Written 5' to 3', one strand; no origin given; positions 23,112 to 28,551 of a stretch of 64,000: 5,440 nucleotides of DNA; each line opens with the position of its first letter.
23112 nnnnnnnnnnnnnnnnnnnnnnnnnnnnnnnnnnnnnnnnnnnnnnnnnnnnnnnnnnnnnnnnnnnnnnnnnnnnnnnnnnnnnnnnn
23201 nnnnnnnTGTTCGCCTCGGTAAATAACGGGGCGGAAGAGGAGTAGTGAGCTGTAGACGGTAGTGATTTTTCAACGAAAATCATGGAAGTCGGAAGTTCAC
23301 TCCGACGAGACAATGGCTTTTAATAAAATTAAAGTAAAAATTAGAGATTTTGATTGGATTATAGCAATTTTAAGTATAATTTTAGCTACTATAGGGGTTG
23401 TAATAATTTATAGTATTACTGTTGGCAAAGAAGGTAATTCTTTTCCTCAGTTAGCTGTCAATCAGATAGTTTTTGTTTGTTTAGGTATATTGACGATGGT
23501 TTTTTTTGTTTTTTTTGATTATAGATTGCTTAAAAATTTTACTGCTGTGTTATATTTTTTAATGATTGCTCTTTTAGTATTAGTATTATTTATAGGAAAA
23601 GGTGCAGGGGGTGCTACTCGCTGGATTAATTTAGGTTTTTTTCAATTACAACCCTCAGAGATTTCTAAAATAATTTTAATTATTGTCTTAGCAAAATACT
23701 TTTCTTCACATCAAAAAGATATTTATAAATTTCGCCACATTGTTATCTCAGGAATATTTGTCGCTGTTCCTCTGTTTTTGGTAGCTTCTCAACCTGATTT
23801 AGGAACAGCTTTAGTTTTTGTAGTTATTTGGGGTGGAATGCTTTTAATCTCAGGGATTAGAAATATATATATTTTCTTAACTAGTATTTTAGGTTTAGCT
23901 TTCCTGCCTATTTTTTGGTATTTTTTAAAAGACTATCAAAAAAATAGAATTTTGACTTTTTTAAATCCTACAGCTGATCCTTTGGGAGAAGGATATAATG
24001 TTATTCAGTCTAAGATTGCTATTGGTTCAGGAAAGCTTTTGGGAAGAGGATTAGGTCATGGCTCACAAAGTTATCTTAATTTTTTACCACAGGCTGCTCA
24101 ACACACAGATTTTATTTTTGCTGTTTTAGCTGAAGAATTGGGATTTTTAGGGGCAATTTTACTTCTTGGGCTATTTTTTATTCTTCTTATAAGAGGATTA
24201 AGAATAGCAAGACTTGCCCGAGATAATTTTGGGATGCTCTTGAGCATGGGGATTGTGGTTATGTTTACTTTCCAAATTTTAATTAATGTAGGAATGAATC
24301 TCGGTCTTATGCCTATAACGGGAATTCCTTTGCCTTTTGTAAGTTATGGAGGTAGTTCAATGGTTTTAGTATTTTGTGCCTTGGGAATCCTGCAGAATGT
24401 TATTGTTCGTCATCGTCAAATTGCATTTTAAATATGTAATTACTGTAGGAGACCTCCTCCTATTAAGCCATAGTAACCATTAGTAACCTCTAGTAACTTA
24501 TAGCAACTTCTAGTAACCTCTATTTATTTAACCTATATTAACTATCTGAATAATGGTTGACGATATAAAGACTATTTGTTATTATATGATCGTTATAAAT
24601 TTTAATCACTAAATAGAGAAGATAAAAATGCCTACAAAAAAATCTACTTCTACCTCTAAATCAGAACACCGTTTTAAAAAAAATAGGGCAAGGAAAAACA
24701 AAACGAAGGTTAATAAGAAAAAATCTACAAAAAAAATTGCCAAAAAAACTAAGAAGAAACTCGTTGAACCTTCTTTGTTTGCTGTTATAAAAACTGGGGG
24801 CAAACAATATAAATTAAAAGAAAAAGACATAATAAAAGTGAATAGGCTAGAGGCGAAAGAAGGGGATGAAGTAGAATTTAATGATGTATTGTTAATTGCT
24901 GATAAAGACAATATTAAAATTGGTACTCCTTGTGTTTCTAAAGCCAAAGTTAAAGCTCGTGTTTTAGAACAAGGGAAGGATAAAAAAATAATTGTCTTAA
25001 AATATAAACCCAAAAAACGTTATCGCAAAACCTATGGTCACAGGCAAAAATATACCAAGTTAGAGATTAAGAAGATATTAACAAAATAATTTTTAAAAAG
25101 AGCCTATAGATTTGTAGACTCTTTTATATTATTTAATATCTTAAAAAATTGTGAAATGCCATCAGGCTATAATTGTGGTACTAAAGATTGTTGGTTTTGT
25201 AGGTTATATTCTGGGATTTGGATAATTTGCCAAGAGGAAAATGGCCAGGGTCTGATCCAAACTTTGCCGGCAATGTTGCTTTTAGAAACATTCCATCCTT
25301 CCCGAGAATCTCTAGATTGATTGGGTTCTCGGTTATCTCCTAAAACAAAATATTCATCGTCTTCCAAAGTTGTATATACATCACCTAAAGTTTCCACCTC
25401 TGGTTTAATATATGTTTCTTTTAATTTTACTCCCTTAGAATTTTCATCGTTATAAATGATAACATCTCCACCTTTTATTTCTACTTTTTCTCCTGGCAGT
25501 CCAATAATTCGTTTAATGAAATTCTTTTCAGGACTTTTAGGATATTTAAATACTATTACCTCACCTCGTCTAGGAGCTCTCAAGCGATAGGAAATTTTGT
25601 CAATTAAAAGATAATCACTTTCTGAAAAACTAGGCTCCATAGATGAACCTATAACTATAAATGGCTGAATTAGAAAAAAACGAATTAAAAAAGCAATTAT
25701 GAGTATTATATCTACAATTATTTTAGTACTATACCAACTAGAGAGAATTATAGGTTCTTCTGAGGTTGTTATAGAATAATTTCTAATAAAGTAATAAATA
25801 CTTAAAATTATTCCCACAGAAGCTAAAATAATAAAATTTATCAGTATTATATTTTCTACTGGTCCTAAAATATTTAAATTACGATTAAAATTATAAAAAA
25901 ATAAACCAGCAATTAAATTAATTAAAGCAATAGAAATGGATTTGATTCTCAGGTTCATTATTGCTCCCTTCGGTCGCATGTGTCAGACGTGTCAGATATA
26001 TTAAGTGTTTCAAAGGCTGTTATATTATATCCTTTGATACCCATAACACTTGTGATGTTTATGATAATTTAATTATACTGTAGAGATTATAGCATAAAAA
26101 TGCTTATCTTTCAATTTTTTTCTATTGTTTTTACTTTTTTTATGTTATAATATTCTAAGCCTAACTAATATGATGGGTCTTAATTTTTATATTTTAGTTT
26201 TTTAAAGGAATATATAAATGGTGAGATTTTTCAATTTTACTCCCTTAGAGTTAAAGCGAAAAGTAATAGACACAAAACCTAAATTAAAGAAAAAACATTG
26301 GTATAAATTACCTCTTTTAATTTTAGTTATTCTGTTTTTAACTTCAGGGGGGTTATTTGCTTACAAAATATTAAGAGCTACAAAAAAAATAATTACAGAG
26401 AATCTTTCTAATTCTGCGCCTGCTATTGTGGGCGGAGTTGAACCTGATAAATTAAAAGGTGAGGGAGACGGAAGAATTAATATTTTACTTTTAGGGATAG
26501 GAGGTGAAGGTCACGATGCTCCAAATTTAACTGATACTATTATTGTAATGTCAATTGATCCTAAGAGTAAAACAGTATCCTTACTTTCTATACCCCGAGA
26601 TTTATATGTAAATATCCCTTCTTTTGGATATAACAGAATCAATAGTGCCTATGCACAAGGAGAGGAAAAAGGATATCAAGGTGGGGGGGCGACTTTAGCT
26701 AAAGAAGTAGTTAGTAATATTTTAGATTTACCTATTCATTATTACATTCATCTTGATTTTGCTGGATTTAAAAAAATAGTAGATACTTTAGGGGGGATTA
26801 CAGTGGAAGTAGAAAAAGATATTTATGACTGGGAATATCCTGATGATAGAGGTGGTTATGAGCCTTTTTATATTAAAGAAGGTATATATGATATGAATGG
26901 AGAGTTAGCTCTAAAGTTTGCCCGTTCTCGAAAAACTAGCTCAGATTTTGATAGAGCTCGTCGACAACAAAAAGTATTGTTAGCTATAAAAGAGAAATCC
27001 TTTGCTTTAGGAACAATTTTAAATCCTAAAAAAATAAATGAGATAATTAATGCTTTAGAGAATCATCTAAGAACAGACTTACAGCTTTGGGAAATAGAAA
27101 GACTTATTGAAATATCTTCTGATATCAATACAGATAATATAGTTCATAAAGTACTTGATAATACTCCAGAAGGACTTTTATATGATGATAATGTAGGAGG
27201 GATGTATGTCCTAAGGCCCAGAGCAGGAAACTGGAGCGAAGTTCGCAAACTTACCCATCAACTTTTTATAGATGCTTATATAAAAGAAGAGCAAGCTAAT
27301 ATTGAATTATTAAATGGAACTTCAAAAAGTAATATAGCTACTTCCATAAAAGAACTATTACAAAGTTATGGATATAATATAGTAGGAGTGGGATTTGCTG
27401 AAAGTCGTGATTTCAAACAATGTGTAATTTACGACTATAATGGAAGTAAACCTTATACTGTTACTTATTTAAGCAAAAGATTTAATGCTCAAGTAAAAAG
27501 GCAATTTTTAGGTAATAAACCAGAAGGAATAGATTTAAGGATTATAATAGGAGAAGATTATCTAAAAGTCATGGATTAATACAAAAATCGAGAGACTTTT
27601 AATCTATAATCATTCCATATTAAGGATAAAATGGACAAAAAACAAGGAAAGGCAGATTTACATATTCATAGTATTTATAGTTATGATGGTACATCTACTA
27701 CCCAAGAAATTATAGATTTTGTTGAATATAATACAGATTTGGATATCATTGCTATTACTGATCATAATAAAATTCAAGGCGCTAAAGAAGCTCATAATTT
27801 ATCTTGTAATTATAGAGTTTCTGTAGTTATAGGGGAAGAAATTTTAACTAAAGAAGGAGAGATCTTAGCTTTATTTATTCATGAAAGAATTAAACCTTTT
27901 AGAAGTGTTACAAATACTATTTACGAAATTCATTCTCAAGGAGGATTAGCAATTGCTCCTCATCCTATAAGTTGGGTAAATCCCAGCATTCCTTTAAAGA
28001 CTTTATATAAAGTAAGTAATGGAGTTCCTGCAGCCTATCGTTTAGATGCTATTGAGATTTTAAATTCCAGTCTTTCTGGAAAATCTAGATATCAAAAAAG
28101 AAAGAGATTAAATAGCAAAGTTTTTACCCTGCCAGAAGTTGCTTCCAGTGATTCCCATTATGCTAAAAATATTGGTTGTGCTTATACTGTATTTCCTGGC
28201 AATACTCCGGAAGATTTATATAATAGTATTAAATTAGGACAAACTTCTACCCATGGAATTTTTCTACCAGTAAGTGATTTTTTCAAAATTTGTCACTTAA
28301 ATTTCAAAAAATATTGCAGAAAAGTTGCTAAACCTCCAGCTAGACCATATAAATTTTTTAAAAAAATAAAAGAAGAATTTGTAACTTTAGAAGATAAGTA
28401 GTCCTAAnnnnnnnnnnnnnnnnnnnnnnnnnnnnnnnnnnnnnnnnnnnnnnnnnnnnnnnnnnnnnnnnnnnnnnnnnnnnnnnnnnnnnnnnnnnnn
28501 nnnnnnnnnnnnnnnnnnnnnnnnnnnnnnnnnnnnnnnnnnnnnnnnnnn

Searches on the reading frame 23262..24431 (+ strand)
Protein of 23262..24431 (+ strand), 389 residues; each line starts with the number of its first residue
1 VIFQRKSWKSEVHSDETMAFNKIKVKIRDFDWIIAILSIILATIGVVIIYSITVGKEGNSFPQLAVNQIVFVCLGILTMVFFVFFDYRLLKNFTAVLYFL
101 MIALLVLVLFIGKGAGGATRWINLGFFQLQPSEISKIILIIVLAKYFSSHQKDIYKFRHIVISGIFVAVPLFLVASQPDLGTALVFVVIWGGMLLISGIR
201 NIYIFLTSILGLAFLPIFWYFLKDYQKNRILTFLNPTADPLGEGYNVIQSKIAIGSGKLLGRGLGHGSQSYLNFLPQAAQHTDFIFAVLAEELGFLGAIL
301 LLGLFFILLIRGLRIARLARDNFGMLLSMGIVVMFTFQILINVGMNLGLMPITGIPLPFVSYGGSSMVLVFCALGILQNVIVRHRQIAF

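Call 94: search_protein_families(library=pfam, proteins=[window:23262-24431:+], max_evalue=0.0001)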
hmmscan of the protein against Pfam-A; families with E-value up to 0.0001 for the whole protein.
window:23262-24431:+ (389 aa): 1 family
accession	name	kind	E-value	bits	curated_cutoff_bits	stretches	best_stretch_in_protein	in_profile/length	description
PF01098.24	FTSW_RODA_SPOVE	-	1.5e-101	340.4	26.4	1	34-383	4-353/356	Cell cycle protein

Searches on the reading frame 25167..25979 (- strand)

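Call 94: search_protein_families(library=pfam, proteins=[window:25167-25979:-], max_evalue=0.0001)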
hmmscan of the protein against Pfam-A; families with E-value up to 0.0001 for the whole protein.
window:25167-25979:- (270 aa): 1 family
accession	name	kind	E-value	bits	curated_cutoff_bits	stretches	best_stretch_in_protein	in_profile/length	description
PF10502.14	Peptidase_S26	-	2.3e-38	132.2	22.9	1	90-244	9-167/168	Signal peptidase, peptidase S26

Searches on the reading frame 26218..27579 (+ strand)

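Call 57: search_protein_families(library=pfam, proteins=[window:26218-27579:+], max_evalue=0.001)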
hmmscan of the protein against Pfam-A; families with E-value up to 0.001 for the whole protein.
window:26218-27579:+ (453 aa): 2 families
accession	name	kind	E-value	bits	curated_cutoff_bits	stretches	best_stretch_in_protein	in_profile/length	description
PF03816.19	LytR_cpsA_psr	-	1.1e-38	133.1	24.6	1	105-260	2-147/150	LytR_cpsA_psr family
PF13399.11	LytR_C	-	3.9e-07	31.4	22.2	1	360-448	2-86/86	LytR cell envelope-related transcriptional attenuator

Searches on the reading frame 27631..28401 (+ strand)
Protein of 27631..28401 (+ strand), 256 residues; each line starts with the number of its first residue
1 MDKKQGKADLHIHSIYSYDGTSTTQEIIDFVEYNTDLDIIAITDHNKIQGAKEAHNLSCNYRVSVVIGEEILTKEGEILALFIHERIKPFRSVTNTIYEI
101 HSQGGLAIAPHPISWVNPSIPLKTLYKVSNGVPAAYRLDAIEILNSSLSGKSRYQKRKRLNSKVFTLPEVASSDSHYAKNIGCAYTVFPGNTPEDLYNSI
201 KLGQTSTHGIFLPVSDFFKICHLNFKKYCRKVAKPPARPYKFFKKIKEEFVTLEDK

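Call 94: search_protein_families(library=pfam, proteins=[window:27631-28401:+], max_evalue=0.0001)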
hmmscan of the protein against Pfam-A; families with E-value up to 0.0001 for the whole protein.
window:27631-28401:+ (256 aa): 2 families
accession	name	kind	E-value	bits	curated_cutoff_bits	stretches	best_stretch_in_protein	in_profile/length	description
PF13263.12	PHP_C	-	5.5e-11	42.3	21.3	1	164-205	13-56/56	PHP-associated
PF02811.25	PHP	-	2.2e-08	35.1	26.4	1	9-93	1-88/164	PHP domain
